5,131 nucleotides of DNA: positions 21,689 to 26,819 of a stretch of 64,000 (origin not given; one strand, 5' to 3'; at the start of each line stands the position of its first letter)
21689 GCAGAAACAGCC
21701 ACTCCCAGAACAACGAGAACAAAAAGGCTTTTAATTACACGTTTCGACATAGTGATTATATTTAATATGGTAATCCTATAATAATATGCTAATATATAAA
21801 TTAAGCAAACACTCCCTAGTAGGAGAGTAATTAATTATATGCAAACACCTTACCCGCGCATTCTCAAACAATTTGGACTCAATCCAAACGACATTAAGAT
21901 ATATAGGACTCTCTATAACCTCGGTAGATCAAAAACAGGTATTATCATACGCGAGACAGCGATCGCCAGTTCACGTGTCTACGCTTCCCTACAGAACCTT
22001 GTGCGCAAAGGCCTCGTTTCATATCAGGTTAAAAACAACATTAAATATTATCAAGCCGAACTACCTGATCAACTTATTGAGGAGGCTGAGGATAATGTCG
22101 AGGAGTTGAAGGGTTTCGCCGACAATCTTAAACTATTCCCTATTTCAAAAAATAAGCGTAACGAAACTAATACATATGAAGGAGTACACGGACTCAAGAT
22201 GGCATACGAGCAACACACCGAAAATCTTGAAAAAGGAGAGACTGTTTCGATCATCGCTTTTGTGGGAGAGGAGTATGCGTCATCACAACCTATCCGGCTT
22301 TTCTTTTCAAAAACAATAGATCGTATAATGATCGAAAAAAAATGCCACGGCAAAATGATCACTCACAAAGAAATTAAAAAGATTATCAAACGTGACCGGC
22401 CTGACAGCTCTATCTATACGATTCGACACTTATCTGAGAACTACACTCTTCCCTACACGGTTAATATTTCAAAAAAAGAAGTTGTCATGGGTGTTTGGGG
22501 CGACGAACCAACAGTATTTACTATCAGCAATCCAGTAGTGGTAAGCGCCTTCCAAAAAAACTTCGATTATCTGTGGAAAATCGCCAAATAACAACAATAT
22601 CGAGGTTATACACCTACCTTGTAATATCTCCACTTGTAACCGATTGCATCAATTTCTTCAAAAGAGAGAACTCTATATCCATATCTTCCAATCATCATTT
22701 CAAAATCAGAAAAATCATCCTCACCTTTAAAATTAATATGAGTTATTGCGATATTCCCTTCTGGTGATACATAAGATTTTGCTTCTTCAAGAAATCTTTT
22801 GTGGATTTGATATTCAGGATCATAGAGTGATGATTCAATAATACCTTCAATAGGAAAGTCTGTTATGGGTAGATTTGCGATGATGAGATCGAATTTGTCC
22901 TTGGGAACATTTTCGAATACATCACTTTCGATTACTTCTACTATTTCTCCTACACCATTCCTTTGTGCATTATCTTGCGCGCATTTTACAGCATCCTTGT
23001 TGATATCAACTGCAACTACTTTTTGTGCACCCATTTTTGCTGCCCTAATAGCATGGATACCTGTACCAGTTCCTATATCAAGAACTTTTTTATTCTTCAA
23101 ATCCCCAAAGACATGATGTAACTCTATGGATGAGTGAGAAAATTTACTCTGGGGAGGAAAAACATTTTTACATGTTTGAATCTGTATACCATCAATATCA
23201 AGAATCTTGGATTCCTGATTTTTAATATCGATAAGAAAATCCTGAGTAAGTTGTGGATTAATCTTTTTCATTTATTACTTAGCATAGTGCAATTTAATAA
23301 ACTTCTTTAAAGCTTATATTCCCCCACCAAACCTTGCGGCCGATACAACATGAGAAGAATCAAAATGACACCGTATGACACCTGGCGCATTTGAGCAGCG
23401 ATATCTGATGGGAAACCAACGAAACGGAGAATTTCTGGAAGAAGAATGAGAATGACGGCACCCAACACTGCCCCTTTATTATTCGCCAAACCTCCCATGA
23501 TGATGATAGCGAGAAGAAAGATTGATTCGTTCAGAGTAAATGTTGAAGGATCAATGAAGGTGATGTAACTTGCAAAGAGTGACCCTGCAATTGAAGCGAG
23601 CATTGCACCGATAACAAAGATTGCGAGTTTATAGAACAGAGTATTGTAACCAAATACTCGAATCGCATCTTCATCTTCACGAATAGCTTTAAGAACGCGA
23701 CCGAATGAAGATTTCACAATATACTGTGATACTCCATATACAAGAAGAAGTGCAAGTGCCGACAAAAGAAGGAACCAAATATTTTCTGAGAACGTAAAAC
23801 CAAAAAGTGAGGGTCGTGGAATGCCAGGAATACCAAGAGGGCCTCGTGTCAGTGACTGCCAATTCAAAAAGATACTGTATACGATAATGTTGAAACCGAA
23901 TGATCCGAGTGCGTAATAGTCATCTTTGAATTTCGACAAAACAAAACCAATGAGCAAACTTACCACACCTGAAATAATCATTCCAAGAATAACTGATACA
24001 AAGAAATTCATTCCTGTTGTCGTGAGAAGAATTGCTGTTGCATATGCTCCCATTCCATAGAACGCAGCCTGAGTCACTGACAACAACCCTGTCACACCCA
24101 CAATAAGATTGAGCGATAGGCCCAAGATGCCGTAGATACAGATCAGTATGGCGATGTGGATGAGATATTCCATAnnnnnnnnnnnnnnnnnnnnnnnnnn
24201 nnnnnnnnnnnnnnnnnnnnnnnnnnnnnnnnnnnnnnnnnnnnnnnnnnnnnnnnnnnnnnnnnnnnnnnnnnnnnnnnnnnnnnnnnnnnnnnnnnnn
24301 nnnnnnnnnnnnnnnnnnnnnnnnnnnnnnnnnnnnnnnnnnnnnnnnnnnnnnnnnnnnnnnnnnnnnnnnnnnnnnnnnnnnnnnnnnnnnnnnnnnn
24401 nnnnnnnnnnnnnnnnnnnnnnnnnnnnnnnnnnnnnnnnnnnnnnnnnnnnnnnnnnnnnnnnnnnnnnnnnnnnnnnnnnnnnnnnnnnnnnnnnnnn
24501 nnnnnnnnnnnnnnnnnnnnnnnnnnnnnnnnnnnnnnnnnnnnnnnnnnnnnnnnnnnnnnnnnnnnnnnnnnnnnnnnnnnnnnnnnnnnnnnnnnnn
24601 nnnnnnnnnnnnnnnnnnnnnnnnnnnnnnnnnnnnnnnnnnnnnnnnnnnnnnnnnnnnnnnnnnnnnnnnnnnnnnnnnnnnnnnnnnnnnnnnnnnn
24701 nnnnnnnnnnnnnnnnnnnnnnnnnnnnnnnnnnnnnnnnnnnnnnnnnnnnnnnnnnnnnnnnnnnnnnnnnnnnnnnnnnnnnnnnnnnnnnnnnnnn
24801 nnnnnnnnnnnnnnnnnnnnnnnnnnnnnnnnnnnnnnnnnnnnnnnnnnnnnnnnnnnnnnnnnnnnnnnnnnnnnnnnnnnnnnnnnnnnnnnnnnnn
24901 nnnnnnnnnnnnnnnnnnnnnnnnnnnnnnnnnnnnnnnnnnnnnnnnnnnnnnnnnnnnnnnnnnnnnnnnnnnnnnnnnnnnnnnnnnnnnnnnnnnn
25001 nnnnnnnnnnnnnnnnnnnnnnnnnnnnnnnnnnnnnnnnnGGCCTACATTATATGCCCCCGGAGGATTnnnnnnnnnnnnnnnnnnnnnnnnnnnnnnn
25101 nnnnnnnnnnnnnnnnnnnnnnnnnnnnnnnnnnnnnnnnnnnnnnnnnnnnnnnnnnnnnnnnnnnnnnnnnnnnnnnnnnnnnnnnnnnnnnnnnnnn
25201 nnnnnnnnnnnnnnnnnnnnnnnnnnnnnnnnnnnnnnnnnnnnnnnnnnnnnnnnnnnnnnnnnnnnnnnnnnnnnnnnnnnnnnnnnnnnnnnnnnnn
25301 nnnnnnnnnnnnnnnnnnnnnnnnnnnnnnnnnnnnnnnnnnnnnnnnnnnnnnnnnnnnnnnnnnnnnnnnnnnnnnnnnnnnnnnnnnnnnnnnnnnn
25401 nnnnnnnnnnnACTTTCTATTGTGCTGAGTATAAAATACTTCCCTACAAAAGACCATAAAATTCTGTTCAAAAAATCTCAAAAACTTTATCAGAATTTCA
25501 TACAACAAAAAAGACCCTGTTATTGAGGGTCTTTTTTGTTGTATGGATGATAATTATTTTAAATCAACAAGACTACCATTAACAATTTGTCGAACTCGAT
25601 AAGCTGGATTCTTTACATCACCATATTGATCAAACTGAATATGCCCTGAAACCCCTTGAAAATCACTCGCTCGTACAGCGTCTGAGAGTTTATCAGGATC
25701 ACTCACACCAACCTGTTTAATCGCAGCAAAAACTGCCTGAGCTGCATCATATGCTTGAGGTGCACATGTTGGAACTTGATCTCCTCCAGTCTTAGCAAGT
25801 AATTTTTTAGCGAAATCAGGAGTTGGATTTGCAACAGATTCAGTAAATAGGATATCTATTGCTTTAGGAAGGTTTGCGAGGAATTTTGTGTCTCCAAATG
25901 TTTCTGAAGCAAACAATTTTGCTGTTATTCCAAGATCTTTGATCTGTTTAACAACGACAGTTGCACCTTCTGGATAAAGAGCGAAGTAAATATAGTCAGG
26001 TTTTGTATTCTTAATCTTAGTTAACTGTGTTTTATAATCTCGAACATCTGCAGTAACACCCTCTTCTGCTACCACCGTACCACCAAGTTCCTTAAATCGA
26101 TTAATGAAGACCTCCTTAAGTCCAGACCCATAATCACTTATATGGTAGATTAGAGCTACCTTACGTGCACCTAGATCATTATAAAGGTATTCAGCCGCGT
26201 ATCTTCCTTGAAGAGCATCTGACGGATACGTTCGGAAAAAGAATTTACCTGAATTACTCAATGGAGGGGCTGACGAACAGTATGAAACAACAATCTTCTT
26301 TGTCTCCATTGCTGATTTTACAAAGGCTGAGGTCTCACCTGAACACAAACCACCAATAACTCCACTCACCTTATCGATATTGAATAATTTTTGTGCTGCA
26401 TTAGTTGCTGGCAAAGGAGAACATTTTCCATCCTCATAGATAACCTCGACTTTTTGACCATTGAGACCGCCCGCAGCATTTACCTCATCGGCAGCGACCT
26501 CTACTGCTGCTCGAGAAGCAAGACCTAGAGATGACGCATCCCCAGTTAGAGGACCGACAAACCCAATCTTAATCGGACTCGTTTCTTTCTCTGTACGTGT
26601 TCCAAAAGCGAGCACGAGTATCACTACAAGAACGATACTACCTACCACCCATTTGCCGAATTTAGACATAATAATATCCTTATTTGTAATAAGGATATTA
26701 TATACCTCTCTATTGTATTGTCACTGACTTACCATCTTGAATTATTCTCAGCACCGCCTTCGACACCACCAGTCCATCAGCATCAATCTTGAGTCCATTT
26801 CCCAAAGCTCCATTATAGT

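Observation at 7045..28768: Eleven tandem LivK-type substrate-binding paralogs served by one dispersed ABC core and five TrmB-like regulators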

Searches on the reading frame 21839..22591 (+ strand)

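Call 4: search_protein_families(library=pfam, proteins=[window:21839-22591:+], max_evalue=0.01)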
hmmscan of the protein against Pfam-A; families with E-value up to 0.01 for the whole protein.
window:21839-22591:+ (250 aa): 2 families
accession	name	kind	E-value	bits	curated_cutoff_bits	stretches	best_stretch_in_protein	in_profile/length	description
PF01978.25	TrmB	-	9.8e-12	45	25.6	1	9-71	1-63/68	Sugar-specific transcriptional regulator TrmB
PF13412.12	HTH_24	-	0.0061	16.5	21.9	0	14-60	1-47/48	Winged helix-turn-helix DNA-binding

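Call 11: search_protein_families(library=ncbifam, proteins=[window:21839-22591:+], max_evalue=0.01)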
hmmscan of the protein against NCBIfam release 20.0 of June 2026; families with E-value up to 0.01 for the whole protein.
window:21839-22591:+ (250 aa): 3 families
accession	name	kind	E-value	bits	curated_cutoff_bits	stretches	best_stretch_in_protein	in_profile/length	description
NF047390.1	TransRegTrmBL1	equivalog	4e-07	29.3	650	1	8-87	9-87/341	HTH-type sugar sensing transcriptional regulator TrmBL1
NF053606.1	Sta1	subfamily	0.0004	20.4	80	1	12-67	16-71/100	Sta1 family transcriptional regulator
NF040939.2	trans_reg_lrs14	equivalog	0.003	17.6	90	1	12-66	17-72/103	Lrs14 family HTH-type transcriptional regulator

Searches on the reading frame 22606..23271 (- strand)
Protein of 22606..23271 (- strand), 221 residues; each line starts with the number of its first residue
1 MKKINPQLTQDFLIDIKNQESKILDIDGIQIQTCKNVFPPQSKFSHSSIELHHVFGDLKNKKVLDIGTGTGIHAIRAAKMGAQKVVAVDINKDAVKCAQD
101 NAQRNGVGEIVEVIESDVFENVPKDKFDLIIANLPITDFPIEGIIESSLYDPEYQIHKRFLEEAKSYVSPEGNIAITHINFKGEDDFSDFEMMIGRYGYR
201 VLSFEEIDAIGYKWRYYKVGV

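Call 11: search_protein_families(library=ncbifam, proteins=[window:22606-23271:-], max_evalue=0.01)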
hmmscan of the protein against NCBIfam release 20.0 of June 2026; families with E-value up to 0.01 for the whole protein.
window:22606-23271:- (221 aa): 91 families (the best 25 are shown)
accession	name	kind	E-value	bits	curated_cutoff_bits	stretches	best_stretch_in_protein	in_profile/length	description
NF011529.0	PRK14968.1-3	equivalog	1.1e-31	109.8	162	1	23-189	2-168/198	putative methyltransferase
TIGR00537.1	hemK_rel_arch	hypoth_equivalog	4.5e-22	78.6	87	1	48-187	8-149/179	HemK2/MTQ2 family protein methyltransferase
NF001785.0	PRK00517.2-2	equivalog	2e-20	73.1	188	1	57-134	143-219/282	50S ribosomal protein L11 methyltransferase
TIGR03534.1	RF_mod_PrmC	equivalog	3.9e-19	69.1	199.1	1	59-135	88-165/253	peptide chain release factor N(5)-glutamine methyltransferase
TIGR03533.1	L3_gln_methyl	equivalog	2.8e-18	66.2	229.7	1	51-138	113-201/284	50S ribosomal protein L3 N(5)-glutamine methyltransferase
TIGR00536.1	hemK_fam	subfamily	3.3e-18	65.7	115.5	1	59-135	114-191/286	HemK family protein methyltransferase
TIGR00406.1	prmA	equivalog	1e-17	64.5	183.15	1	57-134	157-233/288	50S ribosomal protein L11 methyltransferase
NF002421.0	PRK01544.1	equivalog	3e-15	55.9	567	1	57-190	136-280/524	bifunctional peptide chain release factor N(5)-glutamine methyltransferase PrmC/tRNA (guanosine(46)-N7)-methyltransferase TrmB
NF001790.0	PRK00517.3-3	equivalog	6.4e-15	55.2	269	1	58-134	121-199/262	50S ribosomal protein L11 methyltransferase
NF043040.1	corrin_prot_MT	hypoth_equivalog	6.3e-14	51.9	180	1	59-139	41-123/216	corrinoid protein-associated methyltransferase CpaM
NF011530.0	PRK14968.1-4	equivalog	7.9e-14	51.5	243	1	60-202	40-178/202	putative methyltransferase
NF001784.0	PRK00517.2-1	equivalog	1.5e-12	47.7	244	1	56-134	148-229/290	50S ribosomal protein L11 methyltransferase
NF007023.0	PRK09489.1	equivalog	2.4e-12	46.7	295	1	24-176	162-301/342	16S rRNA (guanine(1207)-N(2))-methyltransferase RsmC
NF011528.0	PRK14968.1-2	equivalog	1.4e-11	44.3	171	1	57-136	36-117/205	putative methyltransferase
NF001786.0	PRK00517.2-4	equivalog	4.6e-11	42.3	327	1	58-134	142-214/277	50S ribosomal protein L11 methyltransferase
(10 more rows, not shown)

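Call 60: search_protein_families(library=pfam, proteins=[window:22606-23271:-], max_evalue=0.001)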
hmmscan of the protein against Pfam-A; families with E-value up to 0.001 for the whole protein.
window:22606-23271:- (221 aa): 22 families
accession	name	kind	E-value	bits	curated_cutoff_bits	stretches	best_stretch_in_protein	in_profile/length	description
PF05175.20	MTS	-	2.9e-20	73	23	1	30-183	3-145/170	Methyltransferase small domain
PF06325.19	PrmA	-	3.9e-20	73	22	1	58-134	160-234/296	Ribosomal protein L11 methyltransferase (PrmA)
PF13847.12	Methyltransf_31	-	1.2e-17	64.4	27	1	59-180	3-113/145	Methyltransferase domain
PF13649.12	Methyltransf_25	-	2.6e-13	50.9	27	1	63-134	1-73/97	Methyltransferase domain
PF08241.18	Methyltransf_11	-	5e-11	43.5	21.2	1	64-139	1-73/95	Methyltransferase domain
PF02475.24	TRM5-TYW2_MTfase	-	1.2e-10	42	28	1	59-136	36-114/164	TRM5/TYW2 methyltransferase domain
PF09445.16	Methyltransf_15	-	1.1e-08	35.3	22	1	61-144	2-84/165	RNA cap guanine-N2 methyltransferase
PF01170.24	UPF0020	-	2e-08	34.6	22.3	1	81-136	75-131/197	RMKL-like, methyltransferase domain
PF13489.12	Methyltransf_23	-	6.4e-08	32.9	27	1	57-136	20-91/164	Methyltransferase domain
PF12847.13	Methyltransf_18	-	8.1e-08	32.8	27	1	60-131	15-87/151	Methyltransferase domain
PF02005.22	TRM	-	3.1e-07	30.4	27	1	61-118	51-110/376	N2,N2-dimethylguanosine tRNA methyltransferase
PF08242.18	Methyltransf_12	-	8e-07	30.2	30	1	64-133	1-72/98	Methyltransferase domain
PF03602.21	Cons_hypoth95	-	1e-06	29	24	1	57-130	39-117/182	Conserved hypothetical protein 95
PF01728.25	FtsJ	-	1.2e-06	29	24.1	1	51-185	12-146/181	FtsJ-like methyltransferase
PF01596.23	Methyltransf_3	-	3.1e-06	27.1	22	1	59-131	44-125/204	O-methyltransferase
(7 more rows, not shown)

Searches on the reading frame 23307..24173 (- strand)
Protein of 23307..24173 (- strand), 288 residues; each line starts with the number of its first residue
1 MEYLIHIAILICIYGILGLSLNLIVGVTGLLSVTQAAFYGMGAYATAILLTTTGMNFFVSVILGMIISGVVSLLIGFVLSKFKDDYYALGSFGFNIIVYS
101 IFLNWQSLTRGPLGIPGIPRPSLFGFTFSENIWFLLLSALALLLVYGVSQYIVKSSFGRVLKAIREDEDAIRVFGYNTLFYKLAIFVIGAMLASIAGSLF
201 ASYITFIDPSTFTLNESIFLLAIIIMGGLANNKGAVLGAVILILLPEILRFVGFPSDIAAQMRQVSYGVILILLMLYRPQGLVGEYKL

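Call 4: search_protein_families(library=pfam, proteins=[window:23307-24173:-], max_evalue=0.01)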
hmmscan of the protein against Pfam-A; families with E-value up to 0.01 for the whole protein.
window:23307-24173:- (288 aa): 1 family
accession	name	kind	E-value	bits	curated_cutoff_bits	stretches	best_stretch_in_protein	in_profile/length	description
PF02653.21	BPD_transp_2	-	1.2e-47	162.7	26.8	1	4-274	2-268/269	Branched-chain amino acid transport system / permease component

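Call 92: search_protein_families(library=ncbifam, proteins=[window:23307-24173:-], max_evalue=1e-10)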
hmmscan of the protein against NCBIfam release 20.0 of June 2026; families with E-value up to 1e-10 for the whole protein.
window:23307-24173:- (288 aa): 3 families
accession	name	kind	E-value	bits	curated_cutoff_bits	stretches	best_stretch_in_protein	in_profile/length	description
NF008450.0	PRK11301.1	subfamily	7.9e-54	183.7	366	2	131-283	260-406/418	high-affinity branched-chain amino acid ABC transporter permease LivM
TIGR03408.1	urea_trans_UrtC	equivalog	1.5e-34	120.2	296.2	1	56-284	87-312/313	urea ABC transporter permease subunit UrtC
TIGR03727.1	urea_t_UrtC_arc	equivalog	7.3e-26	90.9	575.55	1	9-284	55-339/369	urea ABC transporter, permease protein UrtC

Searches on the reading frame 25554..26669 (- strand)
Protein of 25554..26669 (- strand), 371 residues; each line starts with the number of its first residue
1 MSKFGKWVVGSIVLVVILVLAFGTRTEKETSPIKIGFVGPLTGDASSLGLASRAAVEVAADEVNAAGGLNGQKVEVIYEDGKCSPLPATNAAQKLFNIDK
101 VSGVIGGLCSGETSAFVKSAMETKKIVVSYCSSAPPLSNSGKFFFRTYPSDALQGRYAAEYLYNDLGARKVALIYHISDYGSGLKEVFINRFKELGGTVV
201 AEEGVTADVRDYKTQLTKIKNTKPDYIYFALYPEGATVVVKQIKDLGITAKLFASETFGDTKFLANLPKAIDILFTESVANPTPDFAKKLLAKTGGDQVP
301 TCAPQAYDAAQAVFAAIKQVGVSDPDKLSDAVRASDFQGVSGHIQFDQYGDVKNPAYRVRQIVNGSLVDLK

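Call 3: search_protein_families(library=pfam, proteins=[window:25554-26669:-], max_evalue=0.01)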
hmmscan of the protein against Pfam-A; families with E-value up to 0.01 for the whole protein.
window:25554-26669:- (371 aa): 3 families
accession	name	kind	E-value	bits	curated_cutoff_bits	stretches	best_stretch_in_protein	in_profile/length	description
PF13458.12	Peripla_BP_6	-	9.9e-62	210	31.7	1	32-363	1-339/343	Periplasmic binding protein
PF01094.35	ANF_receptor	-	7.1e-39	134.3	25.4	1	53-361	3-349/353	Receptor family ligand binding region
PF13433.12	Peripla_BP_5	-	5.4e-21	75.5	27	1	33-348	1-322/363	Periplasmic binding protein domain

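Call 10: find_encoding_contigs(protein=window:25554-26669:-, flank=10000, max_places=6)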
Protein window:25554-26669:- (371 aa): no gene with exactly this product is on record in the collection.

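Call 29: search_solved_structures(query=window:25554-26669:-, max_evalue=0.00001)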
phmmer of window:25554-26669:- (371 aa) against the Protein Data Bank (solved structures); distinct sequences matched with E-value up to 0.00001: 51.
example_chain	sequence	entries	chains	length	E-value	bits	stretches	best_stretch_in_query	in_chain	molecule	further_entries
3td9_A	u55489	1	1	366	2.7e-33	119.1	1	32-366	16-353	Branched chain amino acid ABC transporter, periplasmic amino acid-binding protein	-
4gnr_A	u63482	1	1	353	7e-32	114.4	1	29-359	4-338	ABC transporter substrate-binding protein-branched chain amino acid transport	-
3ip5_A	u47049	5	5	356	4.5e-31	111.8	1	36-359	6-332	ABC transporter, substrate binding protein (Amino acid)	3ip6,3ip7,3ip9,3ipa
3ipc_A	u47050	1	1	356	6.9e-31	111.2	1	36-359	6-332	ABC transporter, substrate binding protein (Amino acid)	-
2lbp_A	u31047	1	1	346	8.6e-30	107.6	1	33-359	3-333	LEUCINE-BINDING PROTEIN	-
1z15_A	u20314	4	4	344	7.2e-29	104.5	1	33-368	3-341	Leu/Ile/Val-binding protein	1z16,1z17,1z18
4n0q_A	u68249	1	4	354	1.4e-28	103.6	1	32-370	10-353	Leu/Ile/Val-binding protein homolog 3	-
2liv_A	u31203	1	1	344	2.7e-28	102.6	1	33-368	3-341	LEUCINE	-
1usg_A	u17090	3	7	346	1.5e-27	100.2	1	33-359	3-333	LEUCINE-SPECIFIC BINDING PROTEIN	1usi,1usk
8z0g_A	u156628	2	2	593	3.3e-25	92.5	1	49-368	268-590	Leu/Ile/Val-binding protein,Leu/Ile/Val-binding protein,mNeonGreen | NeIle,Leu/Ile/Val-binding protein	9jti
8tg1_A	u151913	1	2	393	1.9e-23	86.7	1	25-363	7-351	Extracellular ligand-binding receptor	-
3hut_A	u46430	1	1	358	3.1e-20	76.1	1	34-348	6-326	putative branched-chain amino acid ABC transporter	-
7ca3_A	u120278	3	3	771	2.1e-18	70.1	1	15-203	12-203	Gamma-aminobutyric acid type B receptor subunit 1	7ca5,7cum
4mqe_A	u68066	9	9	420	5.7e-17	65.4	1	32-204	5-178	Gamma-aminobutyric acid type B receptor subunit 1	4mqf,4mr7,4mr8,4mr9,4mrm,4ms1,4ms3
7c7q_A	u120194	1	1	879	3.3e-16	62.9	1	28-203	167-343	Gamma-aminobutyric acid type B receptor subunit 1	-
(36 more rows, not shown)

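Call 92: search_protein_families(library=ncbifam, proteins=[window:25554-26669:-], max_evalue=1e-10)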
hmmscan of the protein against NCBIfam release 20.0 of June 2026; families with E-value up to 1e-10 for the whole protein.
window:25554-26669:- (371 aa): 3 families
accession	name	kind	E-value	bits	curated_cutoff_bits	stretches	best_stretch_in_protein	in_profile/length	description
NF011933.0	PRK15404.1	subfamily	1.2e-47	162.8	477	1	14-359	10-357/370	high-affinity branched-chain amino acid ABC transporter substrate-binding protein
TIGR03407.1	urea_ABC_UrtA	exception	6.6e-19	68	492.75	1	33-349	1-326/361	urea ABC transporter substrate-binding protein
TIGR03669.1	urea_ABC_arch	equivalog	1.7e-11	43.7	494.8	1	33-228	1-193/375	urea ABC transporter substrate-binding protein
